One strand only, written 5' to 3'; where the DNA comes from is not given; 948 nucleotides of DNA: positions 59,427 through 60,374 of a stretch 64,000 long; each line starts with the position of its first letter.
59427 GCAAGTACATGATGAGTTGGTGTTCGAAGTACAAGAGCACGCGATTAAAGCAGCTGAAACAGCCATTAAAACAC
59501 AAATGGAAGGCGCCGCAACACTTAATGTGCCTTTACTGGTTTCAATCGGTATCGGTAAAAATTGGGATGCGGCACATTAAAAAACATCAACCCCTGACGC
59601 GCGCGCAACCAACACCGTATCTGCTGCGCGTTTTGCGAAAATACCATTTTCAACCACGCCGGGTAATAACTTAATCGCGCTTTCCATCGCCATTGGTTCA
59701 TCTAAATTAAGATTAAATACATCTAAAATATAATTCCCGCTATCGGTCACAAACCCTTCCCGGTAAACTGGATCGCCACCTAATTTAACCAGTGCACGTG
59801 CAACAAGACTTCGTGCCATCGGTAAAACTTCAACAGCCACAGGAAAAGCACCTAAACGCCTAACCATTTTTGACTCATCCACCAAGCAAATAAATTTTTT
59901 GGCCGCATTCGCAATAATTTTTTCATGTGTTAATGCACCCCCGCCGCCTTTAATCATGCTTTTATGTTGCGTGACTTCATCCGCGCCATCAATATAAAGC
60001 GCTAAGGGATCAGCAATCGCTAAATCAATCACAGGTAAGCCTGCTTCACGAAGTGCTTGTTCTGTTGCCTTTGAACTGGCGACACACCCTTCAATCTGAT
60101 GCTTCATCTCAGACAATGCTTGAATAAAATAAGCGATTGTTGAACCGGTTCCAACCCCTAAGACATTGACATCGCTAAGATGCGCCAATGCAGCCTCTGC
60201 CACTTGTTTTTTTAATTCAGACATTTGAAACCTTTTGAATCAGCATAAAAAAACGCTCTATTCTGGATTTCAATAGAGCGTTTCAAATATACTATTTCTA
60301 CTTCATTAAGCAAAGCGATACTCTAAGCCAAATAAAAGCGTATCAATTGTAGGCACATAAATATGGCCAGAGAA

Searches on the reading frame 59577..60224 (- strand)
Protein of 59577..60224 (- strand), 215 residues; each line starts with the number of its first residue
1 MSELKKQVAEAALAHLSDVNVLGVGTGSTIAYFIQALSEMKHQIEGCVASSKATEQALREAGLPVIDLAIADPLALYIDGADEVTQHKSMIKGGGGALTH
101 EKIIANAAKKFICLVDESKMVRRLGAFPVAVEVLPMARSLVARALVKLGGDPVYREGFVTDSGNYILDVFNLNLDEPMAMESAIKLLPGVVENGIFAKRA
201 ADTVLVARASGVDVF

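Call 49: find_encoding_contigs(protein=window:59577-60224:-, flank=10000, max_places=10)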
Protein window:59577-60224:- (215 aa): 7 contigs read that carry it; 6 places shown.
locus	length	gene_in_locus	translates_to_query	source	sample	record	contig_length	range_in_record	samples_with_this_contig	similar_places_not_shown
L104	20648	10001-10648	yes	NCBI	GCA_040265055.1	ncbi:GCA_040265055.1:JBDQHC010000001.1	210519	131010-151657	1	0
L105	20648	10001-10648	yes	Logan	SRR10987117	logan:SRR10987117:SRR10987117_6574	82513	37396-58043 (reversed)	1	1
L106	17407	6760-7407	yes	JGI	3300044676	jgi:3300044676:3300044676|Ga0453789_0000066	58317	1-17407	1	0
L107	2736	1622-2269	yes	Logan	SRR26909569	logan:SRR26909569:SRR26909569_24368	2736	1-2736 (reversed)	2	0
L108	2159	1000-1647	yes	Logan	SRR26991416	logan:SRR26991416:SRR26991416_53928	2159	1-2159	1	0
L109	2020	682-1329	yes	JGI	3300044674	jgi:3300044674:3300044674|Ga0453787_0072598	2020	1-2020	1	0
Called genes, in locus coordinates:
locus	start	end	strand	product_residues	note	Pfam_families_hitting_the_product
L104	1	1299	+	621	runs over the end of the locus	PF00009:GTP_EFTU, PF01926:MMR_HSR1 (faint), PF13671:AAA_33 (faint), PF03144:GTP_EFTU_D2, PF22594:GTP-eEF1A_C, PF01583:APS_kinase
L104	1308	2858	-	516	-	PF04293:SpoVR, PF24755:SpoVR_C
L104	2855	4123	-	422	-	PF04285:DUF444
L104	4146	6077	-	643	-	PF08298:AAA_PrkA, PF06798:PrkA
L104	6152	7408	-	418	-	-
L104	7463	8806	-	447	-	-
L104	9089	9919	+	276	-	-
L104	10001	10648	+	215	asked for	PF06026:Rib_5-P_isom_A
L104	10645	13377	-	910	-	PF02739:5_3_exonuc_N, PF01367:5_3_exonuc, PF01612:DNA_pol_A_exo1, PF22619:DNA_polI_exo1, PF00476:DNA_pol_A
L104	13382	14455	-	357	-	PF25084:LbH_EIF2B (faint), PF04613:LpxD, PF25087:GMPPB_C, PF00132:Hexapep (weak)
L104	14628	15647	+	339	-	PF25919:BSH_CusB (faint), PF00364:Biotin_lipoyl (faint), PF25917:BSH_RND (weak), PF25973:BSH_CzcB (weak), PF25963:Beta-barrel_AAEA (weak)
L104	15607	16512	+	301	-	-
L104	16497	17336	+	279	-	PF13515:FUSC_2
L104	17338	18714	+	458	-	PF02321:OEP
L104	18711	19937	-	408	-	PF00109:ketoacyl-synt, PF00108:Thiolase_N (faint), PF02801:Ketoacyl-synt_C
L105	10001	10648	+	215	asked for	PF06026:Rib_5-P_isom_A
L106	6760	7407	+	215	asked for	PF06026:Rib_5-P_isom_A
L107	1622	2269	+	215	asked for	PF06026:Rib_5-P_isom_A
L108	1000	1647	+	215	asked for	PF06026:Rib_5-P_isom_A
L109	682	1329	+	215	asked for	PF06026:Rib_5-P_isom_A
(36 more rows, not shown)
